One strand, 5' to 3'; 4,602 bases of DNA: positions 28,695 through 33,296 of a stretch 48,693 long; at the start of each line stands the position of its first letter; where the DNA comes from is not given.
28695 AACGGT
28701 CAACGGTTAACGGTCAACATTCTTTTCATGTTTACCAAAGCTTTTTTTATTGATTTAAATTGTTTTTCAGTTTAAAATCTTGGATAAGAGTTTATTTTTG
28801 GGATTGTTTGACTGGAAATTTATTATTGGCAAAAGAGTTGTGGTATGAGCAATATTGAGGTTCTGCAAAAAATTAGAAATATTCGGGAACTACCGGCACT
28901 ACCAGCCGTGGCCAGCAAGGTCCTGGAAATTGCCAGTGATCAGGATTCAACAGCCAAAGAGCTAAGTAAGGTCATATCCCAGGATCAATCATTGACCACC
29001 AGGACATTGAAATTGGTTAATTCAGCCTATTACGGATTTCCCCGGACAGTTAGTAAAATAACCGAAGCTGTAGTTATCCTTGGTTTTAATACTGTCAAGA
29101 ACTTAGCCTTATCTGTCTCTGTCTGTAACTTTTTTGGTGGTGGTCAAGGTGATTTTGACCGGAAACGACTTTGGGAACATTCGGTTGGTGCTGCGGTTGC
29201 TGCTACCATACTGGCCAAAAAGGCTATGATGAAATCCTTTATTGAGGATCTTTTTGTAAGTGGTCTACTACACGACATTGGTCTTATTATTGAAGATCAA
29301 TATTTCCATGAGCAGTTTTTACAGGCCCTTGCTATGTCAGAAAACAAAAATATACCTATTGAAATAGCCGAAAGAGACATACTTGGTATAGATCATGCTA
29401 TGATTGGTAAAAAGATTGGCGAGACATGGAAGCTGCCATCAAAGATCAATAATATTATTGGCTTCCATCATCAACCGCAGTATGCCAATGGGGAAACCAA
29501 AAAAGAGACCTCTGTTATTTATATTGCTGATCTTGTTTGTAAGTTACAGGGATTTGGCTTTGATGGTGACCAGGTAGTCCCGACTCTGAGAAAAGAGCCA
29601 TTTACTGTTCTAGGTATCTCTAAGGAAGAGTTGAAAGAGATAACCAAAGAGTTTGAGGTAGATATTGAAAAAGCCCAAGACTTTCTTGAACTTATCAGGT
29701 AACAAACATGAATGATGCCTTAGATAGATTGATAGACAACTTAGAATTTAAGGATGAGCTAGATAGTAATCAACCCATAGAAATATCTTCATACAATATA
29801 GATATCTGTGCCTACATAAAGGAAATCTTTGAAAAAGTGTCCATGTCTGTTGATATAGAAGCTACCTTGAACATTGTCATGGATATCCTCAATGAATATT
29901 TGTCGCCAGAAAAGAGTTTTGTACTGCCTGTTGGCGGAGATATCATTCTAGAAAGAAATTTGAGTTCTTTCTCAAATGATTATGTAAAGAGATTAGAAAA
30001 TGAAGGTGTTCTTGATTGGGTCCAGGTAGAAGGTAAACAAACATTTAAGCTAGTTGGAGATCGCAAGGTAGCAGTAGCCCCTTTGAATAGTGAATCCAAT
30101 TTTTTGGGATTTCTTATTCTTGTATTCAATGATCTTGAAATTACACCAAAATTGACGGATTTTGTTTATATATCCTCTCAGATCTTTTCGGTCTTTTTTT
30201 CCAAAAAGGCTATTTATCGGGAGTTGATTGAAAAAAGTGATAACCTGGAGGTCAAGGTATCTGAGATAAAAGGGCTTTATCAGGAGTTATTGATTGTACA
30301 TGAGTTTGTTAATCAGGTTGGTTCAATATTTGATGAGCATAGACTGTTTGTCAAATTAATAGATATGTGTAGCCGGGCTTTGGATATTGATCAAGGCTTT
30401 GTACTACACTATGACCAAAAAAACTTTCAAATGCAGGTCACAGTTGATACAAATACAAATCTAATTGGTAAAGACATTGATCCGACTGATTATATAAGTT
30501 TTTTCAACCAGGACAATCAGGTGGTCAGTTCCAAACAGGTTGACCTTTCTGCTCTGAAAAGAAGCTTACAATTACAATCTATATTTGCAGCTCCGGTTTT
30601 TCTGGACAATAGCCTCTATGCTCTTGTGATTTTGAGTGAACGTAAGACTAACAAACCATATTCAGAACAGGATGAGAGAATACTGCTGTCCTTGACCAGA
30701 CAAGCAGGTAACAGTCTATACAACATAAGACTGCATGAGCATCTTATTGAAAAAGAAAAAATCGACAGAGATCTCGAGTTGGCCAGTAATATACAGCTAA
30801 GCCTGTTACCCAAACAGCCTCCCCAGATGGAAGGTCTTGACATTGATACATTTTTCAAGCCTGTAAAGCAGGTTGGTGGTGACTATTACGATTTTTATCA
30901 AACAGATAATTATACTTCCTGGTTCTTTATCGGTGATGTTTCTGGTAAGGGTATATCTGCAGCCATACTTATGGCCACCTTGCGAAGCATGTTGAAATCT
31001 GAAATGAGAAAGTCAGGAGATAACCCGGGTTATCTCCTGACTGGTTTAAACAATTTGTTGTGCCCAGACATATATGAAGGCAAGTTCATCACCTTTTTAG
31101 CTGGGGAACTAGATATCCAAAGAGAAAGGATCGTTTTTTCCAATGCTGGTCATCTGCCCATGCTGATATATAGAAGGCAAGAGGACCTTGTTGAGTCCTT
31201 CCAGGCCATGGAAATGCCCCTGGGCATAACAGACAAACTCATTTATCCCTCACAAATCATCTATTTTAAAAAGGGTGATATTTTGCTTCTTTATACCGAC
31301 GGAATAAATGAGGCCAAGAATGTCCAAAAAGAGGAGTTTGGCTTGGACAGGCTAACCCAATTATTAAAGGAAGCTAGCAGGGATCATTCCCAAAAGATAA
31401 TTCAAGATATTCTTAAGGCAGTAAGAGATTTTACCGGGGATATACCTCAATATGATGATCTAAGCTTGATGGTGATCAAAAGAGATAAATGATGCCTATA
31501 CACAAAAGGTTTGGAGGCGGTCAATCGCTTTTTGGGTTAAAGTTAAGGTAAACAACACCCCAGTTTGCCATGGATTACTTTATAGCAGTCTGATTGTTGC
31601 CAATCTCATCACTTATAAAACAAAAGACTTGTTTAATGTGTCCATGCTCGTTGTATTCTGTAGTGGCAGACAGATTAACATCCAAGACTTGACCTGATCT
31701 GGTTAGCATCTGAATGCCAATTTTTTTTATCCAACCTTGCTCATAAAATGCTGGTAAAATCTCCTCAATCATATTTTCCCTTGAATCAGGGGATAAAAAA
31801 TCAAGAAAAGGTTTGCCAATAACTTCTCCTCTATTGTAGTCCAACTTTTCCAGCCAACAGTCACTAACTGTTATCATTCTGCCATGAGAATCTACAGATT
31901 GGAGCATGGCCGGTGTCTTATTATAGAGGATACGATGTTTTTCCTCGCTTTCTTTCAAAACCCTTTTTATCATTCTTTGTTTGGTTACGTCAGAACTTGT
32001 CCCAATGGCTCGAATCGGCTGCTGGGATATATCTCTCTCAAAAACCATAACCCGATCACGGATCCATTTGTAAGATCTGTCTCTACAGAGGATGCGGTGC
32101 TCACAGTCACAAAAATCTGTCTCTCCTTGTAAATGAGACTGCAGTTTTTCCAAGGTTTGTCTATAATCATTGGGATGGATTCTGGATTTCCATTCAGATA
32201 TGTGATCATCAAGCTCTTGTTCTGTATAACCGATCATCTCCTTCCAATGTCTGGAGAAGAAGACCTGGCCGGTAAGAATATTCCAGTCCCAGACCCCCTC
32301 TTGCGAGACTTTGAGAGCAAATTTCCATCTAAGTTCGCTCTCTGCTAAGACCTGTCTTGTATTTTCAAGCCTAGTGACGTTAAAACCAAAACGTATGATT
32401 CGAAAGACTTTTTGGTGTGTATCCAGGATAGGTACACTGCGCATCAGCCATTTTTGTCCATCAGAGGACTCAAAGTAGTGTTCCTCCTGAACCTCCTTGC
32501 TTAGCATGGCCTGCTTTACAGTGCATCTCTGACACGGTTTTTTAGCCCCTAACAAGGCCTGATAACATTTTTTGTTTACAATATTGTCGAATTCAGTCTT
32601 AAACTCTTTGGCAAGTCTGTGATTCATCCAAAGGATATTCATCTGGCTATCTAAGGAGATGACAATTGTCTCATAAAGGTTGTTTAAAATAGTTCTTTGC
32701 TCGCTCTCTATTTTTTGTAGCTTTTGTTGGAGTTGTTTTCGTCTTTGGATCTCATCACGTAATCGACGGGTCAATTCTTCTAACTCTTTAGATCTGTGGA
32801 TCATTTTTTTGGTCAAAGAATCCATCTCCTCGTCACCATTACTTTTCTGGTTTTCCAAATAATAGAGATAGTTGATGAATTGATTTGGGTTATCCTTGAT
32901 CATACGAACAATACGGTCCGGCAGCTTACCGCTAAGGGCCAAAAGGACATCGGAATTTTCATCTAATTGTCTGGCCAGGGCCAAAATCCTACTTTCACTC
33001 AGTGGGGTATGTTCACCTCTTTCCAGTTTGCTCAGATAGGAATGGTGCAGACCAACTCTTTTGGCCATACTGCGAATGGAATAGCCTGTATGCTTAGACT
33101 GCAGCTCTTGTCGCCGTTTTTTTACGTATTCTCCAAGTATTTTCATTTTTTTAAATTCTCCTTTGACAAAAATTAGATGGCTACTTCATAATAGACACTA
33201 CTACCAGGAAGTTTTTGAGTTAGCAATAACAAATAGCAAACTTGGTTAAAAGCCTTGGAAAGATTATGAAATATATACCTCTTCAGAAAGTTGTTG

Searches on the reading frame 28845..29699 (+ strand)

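Call 9: search_protein_families(library=pfam, proteins=[window:28845-29699:+], max_evalue=0.001)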
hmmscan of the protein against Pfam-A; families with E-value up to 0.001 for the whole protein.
window:28845-29699:+ (285 aa): 2 families
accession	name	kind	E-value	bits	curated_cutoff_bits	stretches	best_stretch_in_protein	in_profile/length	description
PF08668.18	HDOD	-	1.1e-59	201.7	22.9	1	16-211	1-196/196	HDOD domain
PF01966.28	HD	-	1.1e-06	29.3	22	1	110-229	2-111/116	HD domain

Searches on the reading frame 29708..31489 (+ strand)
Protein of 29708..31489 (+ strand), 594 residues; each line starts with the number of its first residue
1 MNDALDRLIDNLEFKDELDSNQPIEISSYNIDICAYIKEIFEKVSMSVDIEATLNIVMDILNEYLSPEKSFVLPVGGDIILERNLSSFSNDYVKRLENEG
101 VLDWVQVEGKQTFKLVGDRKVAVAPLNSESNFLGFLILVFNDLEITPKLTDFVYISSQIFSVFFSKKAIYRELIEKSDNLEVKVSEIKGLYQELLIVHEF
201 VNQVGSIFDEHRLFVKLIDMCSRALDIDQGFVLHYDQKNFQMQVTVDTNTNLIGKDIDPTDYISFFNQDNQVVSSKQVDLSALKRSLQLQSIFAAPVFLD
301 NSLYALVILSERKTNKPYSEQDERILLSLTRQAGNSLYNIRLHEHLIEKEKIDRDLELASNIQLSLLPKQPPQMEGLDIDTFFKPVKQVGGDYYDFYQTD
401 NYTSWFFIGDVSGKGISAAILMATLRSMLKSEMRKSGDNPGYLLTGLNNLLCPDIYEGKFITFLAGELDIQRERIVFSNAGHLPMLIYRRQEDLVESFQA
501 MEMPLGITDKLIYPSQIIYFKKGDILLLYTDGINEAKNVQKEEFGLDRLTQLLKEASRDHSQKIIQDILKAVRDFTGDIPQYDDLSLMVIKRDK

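Call 3: search_protein_families(library=pfam, proteins=[window:29708-31489:+], max_evalue=1)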
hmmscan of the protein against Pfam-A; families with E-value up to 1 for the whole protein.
window:29708-31489:+ (594 aa): 4 families
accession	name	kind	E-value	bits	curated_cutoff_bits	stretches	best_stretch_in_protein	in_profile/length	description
PF07228.17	SpoIIE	-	1.5e-46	159.2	25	1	404-592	5-191/192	Stage II sporulation protein E (SpoIIE)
PF13492.12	GAF_3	-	5.5e-06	27.3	27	1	218-337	10-127/129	GAF domain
PF01590.32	GAF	-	0.00038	21.4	22.4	1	266-337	68-133/133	GAF domain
PF13185.12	GAF_2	-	0.0054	17.4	28.6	1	284-335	83-133/136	GAF domain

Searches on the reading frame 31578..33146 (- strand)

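Call 3: search_protein_families(library=pfam, proteins=[window:31578-33146:-], max_evalue=1)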
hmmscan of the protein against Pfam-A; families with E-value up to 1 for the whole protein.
window:31578-33146:- (523 aa): 20 families
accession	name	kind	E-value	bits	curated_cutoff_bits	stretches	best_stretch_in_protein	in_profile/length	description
PF08447.18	PAS_3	-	1.9e-26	92.6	25.6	2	295-383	2-88/89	PAS fold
PF13426.13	PAS_9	-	3.4e-19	69.5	27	2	415-513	5-100/103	PAS domain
PF08448.16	PAS_4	-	7.9e-12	45.8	23.1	2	162-259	8-107/110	PAS fold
PF00989.32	PAS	-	1.1e-10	42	22.6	2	404-513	4-112/113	PAS fold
PF13560.12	HTH_31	-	3.2e-08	34.2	27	1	4-62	2-55/64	Helix-turn-helix domain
PF01381.28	HTH_3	-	7.5e-08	32.7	23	1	21-65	9-52/55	Helix-turn-helix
PF12844.13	HTH_19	-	5.4e-05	23.4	30.2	1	18-72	9-62/64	Helix-turn-helix domain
PF13188.13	PAS_8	-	0.0012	19.2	21.8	0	151-183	4-35/65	PAS domain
PF16566.10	CREPT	-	0.0045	17.5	29.3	1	104-159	42-97/147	Cell-cycle alteration and expression-elevated protein in tumour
PF17675.6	APG6_N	-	0.0092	16.9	45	1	84-153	22-93/132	Apg6 coiled-coil region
PF05837.17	CENP-H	-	0.018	15.3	29.9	0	113-160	68-115/202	Centromere protein H (CENP-H)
PF23846.1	Cache_WalK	-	0.024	15.5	27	1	207-248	44-85/92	WalK sensor protein kinase Chache domain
PF13443.12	HTH_26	-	0.034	14.8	22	1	20-62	9-51/63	Cro/C1-type HTH DNA-binding domain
PF13744.12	HTH_37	-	0.044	14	27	1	18-64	28-74/80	Helix-turn-helix domain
PF01452.22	Rota_NSP4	-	0.064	13.2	27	1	113-195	86-166/173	Rotavirus non structural protein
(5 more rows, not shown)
